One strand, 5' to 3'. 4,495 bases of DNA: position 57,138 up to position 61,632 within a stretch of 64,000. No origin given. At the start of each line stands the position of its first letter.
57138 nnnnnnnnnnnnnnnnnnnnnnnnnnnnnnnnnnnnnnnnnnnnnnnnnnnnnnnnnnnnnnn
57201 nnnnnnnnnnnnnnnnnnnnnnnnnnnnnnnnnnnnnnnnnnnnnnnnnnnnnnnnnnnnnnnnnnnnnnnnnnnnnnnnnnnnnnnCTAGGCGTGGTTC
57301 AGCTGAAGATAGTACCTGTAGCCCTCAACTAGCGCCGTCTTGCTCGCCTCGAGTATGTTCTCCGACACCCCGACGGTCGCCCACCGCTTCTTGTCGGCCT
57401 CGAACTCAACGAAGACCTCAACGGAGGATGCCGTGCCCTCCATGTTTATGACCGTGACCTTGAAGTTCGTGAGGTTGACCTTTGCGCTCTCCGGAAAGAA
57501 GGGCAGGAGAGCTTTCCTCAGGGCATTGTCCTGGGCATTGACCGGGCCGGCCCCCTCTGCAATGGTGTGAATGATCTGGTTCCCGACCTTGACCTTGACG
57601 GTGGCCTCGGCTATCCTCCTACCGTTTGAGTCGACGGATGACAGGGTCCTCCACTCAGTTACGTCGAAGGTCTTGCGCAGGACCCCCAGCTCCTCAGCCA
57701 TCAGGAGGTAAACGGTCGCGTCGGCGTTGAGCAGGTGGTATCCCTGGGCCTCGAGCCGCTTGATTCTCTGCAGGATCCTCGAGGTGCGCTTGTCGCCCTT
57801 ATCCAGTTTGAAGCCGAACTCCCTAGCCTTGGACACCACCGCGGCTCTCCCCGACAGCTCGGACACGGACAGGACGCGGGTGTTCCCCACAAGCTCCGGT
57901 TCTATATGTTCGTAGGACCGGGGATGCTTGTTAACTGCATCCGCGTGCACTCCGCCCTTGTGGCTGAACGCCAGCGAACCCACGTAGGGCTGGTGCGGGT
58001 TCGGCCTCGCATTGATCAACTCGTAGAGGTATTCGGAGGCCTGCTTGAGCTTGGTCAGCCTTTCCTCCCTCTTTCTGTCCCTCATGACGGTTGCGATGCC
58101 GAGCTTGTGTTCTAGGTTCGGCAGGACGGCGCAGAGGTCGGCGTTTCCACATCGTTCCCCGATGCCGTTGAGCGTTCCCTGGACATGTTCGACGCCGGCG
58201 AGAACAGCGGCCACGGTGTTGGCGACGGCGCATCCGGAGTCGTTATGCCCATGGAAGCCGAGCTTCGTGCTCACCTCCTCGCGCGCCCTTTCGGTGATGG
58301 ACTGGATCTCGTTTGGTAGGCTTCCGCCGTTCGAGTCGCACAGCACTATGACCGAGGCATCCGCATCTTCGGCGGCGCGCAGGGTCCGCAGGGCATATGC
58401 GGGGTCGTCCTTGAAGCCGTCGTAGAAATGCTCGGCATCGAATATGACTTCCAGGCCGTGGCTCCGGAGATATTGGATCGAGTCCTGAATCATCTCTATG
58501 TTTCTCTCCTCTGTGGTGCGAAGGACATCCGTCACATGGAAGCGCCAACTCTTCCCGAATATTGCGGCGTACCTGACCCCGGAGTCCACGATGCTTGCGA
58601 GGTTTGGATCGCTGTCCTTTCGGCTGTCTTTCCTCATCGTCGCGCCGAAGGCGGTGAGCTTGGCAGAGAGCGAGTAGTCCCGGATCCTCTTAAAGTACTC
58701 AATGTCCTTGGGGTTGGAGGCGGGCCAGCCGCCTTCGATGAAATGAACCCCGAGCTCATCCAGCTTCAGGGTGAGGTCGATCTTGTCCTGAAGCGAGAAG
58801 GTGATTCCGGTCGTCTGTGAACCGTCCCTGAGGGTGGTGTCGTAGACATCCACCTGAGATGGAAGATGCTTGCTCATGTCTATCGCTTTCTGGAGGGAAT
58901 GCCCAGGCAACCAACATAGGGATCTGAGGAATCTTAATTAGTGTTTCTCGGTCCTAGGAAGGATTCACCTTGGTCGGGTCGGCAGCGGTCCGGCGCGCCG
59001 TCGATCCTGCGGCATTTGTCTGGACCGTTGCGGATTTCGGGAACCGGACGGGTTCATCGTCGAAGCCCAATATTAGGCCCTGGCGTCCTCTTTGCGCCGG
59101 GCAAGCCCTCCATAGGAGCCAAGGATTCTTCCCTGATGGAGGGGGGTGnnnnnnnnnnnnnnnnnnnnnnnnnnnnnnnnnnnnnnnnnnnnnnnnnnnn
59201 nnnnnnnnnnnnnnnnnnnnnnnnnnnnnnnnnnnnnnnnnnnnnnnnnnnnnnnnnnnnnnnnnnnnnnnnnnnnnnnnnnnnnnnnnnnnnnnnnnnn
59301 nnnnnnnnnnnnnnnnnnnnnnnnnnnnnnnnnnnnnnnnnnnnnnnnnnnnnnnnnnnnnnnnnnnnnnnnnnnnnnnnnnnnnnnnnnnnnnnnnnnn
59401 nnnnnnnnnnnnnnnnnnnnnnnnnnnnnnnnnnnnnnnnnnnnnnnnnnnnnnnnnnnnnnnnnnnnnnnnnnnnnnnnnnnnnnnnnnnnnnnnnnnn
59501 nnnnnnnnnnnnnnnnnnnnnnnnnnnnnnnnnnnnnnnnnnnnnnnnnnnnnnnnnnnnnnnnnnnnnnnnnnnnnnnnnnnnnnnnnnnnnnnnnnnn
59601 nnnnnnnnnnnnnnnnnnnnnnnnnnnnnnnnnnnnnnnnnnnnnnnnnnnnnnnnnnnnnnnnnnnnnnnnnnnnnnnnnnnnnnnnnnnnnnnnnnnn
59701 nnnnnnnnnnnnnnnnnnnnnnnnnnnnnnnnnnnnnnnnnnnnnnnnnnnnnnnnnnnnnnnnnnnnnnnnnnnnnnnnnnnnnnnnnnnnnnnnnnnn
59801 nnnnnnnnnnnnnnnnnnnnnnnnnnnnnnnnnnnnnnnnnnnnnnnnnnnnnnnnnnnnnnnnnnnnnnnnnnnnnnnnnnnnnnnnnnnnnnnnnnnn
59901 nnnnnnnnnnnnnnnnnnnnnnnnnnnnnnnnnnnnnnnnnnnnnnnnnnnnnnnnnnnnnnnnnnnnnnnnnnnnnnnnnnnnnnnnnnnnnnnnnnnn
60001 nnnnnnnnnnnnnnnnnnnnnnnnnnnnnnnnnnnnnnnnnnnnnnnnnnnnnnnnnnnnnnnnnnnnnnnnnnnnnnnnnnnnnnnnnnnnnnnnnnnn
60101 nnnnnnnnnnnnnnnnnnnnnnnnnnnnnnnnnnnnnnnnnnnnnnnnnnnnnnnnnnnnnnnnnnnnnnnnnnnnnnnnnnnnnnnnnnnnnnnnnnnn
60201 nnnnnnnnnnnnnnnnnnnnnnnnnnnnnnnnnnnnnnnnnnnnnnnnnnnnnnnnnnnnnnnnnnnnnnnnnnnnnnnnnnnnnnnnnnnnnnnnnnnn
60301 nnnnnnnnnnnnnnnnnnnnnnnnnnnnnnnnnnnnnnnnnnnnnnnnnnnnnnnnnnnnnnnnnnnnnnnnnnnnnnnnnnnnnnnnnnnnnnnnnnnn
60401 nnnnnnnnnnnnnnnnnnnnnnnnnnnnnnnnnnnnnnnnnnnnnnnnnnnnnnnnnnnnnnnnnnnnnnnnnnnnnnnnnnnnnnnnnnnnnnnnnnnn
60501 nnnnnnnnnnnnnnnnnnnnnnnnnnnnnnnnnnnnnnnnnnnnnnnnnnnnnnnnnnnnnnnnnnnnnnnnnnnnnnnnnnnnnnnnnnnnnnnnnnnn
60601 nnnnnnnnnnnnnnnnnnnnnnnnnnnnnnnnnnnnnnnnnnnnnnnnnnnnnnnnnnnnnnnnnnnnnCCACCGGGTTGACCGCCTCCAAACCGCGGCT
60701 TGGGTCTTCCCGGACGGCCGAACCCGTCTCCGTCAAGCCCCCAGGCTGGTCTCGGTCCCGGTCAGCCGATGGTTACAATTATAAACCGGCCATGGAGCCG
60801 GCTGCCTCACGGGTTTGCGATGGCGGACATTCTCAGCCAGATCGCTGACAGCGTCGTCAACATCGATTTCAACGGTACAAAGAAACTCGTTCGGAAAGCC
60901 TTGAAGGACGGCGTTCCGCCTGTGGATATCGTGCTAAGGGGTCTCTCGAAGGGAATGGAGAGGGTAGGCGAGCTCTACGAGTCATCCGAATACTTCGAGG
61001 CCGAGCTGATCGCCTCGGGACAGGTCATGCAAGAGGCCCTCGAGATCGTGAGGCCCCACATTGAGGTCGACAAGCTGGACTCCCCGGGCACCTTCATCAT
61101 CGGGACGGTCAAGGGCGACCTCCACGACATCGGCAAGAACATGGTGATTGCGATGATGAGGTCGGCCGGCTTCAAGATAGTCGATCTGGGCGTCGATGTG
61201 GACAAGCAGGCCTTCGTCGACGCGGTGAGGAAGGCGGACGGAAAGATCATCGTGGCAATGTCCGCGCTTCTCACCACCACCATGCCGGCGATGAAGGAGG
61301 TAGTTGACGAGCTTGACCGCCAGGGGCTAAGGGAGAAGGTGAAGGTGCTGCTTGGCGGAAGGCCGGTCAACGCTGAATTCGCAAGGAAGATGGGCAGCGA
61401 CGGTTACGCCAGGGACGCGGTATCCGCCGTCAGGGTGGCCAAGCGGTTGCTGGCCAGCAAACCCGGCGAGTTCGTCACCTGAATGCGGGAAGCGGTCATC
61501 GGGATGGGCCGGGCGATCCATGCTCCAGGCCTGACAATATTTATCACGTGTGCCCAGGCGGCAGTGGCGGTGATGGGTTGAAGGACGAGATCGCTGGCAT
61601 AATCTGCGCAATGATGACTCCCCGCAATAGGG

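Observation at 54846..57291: Sugar nucleotidyltransferase paired with a catalytically dead, truncated phosphohexomutase paralog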

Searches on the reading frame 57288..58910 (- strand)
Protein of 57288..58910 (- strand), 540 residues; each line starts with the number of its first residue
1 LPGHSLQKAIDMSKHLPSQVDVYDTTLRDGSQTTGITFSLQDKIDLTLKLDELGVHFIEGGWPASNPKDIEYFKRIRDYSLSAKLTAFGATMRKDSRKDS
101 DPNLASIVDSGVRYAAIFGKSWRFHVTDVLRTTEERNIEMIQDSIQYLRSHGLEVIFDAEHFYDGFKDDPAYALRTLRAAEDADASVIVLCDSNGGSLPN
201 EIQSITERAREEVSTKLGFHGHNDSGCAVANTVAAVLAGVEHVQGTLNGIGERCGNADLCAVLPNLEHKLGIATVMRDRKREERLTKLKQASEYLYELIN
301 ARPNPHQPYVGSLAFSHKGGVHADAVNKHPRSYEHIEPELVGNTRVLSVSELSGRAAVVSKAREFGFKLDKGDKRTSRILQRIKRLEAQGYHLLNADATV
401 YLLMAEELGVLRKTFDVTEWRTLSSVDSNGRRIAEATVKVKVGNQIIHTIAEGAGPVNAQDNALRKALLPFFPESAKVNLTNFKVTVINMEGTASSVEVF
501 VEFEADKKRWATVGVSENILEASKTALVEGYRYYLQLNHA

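Call 66: search_protein_families(library=pfam, proteins=[window:57288-58910:-], max_evalue=0.00001)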
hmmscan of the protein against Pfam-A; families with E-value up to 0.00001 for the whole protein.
window:57288-58910:- (540 aa): 3 families
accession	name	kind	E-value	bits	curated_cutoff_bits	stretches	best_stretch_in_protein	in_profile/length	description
PF00682.25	HMGL-like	-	6.7e-47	160.5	29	1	20-270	2-243/260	HMGL-like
PF08502.15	LeuA_dimer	-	2e-23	83.2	24.9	1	397-534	4-130/131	LeuA allosteric (dimerisation) domain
PF22617.1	HCS_D2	-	1.9e-18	67.1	27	1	310-389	2-80/82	Homocitrate synthase post-HMGL domain-like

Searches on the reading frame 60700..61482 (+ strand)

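Call 66: search_protein_families(library=pfam, proteins=[window:60700-61482:+], max_evalue=0.00001)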
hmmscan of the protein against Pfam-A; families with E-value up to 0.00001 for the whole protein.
window:60700-61482:+ (260 aa): 2 families
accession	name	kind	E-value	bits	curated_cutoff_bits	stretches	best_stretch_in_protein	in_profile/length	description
PF02310.24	B12-binding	-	2.2e-25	89.3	32.1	1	131-244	2-120/121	B12 binding domain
PF02607.22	B12-binding_2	-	4.9e-19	68.7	23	1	46-117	3-73/74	B12 binding domain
